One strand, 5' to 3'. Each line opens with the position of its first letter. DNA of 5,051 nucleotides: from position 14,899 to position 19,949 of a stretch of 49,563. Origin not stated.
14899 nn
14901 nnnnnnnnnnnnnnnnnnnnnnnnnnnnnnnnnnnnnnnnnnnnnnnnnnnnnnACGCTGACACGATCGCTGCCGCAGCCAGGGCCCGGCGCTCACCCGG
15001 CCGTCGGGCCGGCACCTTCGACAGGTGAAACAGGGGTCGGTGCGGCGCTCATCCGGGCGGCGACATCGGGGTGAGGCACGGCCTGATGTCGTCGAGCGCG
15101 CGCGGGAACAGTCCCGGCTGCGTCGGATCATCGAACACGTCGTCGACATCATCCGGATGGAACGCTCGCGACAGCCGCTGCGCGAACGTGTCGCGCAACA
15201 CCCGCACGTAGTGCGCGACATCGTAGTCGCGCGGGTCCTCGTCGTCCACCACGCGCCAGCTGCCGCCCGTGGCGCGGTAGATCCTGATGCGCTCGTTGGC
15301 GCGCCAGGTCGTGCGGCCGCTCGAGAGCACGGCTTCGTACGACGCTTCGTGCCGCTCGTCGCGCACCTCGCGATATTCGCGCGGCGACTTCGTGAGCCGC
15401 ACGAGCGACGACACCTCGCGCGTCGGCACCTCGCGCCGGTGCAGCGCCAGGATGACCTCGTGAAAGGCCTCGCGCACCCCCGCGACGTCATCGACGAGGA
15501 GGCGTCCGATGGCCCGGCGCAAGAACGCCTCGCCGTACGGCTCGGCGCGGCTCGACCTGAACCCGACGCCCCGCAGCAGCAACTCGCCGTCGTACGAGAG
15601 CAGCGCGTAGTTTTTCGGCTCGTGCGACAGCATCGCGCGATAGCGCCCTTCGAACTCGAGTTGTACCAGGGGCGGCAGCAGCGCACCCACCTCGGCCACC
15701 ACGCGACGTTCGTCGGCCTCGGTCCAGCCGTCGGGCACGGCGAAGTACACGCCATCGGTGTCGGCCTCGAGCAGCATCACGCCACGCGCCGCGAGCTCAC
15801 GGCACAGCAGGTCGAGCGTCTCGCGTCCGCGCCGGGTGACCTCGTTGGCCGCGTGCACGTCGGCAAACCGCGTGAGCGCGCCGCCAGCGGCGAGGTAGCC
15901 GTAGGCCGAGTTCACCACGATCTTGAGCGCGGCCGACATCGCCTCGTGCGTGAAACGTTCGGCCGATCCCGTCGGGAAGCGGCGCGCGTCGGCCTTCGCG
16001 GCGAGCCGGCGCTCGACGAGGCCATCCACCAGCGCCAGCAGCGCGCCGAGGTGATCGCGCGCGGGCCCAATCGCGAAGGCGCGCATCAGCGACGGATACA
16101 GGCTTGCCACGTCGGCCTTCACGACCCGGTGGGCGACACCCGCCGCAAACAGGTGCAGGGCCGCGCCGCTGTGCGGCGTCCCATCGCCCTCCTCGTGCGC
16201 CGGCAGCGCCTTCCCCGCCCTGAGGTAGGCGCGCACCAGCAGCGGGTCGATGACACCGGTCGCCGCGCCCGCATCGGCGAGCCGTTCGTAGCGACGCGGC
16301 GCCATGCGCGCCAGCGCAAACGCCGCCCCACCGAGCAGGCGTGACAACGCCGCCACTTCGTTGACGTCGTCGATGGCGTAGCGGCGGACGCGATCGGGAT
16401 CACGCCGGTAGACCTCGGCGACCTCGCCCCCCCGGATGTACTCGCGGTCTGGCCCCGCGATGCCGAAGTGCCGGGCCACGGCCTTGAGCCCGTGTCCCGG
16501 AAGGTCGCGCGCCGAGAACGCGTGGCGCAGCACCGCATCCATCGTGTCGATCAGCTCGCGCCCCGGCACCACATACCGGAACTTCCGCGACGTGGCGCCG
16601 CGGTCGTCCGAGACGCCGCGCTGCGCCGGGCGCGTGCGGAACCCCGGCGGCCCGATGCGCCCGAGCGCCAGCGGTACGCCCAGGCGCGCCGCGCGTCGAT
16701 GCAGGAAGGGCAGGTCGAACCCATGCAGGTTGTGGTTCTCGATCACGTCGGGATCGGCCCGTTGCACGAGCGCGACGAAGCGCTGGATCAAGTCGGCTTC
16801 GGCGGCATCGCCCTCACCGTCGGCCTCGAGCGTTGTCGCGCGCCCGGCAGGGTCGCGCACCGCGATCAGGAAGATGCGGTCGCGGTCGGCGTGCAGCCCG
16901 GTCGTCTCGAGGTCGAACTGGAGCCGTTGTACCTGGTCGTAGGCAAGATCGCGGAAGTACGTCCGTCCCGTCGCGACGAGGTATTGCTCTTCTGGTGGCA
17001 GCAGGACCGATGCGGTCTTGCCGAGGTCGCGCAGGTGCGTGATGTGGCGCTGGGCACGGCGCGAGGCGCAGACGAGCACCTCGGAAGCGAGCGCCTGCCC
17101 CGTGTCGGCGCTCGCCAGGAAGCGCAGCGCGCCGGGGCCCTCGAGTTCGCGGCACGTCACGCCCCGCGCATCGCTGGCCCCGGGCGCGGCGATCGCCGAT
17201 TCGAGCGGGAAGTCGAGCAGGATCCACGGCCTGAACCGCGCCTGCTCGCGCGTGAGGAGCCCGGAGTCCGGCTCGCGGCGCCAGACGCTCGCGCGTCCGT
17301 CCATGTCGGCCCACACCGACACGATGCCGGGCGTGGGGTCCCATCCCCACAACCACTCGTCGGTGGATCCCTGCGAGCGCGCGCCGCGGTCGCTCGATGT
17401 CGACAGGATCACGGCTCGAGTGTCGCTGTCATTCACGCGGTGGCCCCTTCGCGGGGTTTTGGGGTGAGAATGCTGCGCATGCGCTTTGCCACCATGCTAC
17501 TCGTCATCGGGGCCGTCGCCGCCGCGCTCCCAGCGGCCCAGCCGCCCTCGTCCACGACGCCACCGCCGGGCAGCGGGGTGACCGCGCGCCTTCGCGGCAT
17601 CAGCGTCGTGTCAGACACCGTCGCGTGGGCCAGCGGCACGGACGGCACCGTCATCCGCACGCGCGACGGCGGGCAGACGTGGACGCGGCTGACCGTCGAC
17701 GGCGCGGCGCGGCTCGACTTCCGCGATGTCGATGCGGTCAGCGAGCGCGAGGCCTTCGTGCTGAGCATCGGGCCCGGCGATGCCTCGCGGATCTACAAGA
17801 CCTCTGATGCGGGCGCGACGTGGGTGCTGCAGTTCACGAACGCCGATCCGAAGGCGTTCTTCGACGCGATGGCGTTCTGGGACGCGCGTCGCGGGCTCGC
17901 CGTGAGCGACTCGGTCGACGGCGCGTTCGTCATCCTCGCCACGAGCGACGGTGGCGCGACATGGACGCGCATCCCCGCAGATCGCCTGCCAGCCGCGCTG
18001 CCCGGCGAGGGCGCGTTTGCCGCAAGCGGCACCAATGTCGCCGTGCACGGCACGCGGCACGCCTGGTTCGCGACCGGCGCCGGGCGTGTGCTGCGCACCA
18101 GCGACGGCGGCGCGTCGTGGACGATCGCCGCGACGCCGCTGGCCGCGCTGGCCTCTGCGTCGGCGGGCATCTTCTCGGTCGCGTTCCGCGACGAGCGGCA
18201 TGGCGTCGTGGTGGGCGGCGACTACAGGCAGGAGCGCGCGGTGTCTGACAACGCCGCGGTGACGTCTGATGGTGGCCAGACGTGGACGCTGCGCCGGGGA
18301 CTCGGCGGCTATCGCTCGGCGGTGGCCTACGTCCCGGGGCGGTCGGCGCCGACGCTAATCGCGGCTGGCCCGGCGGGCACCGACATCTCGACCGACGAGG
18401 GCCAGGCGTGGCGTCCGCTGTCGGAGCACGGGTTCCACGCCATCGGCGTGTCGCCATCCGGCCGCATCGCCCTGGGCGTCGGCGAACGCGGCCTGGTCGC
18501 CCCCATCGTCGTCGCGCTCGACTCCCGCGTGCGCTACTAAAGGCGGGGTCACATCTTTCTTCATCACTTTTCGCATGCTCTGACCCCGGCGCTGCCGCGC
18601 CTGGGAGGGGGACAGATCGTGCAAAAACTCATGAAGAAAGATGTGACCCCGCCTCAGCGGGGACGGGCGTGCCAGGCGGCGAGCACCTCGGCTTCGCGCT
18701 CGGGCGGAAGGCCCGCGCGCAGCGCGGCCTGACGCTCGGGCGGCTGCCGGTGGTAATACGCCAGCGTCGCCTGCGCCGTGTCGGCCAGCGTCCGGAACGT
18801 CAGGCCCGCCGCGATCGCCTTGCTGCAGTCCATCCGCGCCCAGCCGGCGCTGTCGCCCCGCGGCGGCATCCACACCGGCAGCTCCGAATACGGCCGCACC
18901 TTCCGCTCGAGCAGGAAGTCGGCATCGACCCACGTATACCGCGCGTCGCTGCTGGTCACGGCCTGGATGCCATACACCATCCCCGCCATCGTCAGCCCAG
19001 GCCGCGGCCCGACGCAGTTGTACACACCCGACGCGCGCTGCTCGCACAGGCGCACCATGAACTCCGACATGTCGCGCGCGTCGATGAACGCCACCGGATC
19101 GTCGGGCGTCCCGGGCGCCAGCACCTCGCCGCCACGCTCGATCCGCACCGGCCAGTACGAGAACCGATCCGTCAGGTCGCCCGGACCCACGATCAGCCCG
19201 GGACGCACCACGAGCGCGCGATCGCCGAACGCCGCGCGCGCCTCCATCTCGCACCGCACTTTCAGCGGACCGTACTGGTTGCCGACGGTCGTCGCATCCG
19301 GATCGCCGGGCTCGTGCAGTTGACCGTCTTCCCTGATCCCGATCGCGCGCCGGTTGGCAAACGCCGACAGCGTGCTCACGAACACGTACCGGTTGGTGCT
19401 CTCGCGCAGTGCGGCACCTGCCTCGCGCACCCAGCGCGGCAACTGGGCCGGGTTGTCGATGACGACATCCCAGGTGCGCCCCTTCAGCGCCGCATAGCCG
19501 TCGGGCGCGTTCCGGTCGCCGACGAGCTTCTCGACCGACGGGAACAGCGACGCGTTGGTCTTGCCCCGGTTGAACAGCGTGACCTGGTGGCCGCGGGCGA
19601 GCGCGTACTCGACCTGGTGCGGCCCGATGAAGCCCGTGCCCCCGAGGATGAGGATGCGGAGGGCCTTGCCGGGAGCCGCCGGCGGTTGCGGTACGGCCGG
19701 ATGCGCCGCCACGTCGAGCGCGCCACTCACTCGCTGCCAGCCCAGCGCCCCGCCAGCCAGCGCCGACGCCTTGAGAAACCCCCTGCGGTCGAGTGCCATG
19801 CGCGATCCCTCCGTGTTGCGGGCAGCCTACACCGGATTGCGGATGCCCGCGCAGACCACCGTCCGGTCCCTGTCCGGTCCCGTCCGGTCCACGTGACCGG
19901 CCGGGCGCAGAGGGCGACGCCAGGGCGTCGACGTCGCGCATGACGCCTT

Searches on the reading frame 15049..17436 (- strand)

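Call 67: search_protein_families(library=pfam, proteins=[window:15049-17436:-], max_evalue=0.0001)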
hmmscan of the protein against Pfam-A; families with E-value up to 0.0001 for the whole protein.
window:15049-17436:- (795 aa): 3 families
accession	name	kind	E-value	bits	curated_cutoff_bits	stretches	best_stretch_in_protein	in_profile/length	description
PF13482.12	RNase_H_2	-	9e-11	42.4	22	1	174-345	3-133/165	RNase_H superfamily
PF03104.25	DNA_pol_B_exo1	-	2e-10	40.9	23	1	212-305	142-231/242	DNA polymerase family B, exonuclease domain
PF00136.26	DNA_pol_B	-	1.1e-09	38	23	1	463-688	117-375/453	DNA polymerase family B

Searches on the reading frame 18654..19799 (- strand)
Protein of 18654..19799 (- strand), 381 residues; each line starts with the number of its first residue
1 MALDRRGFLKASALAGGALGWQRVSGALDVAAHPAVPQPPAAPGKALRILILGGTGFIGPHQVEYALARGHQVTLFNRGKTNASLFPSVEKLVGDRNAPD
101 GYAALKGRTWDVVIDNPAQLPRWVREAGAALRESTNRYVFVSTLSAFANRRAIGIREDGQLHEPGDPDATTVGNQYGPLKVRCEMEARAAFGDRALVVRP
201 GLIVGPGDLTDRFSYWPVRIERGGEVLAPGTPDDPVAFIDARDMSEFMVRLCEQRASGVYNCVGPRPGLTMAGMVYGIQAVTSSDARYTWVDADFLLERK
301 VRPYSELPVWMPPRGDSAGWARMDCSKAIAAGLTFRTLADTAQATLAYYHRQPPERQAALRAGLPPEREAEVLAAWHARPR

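Call 67: search_protein_families(library=pfam, proteins=[window:18654-19799:-], max_evalue=0.0001)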
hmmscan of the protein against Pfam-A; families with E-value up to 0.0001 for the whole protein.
window:18654-19799:- (381 aa): 2 families
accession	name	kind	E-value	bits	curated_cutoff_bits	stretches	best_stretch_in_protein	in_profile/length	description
PF01370.27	Epimerase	-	2.9e-12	47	20.9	1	49-261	1-238/240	NAD dependent epimerase/dehydratase family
PF13460.12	NAD_binding_10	-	7.1e-05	23.2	27.2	0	53-146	1-101/184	NAD(P)H-binding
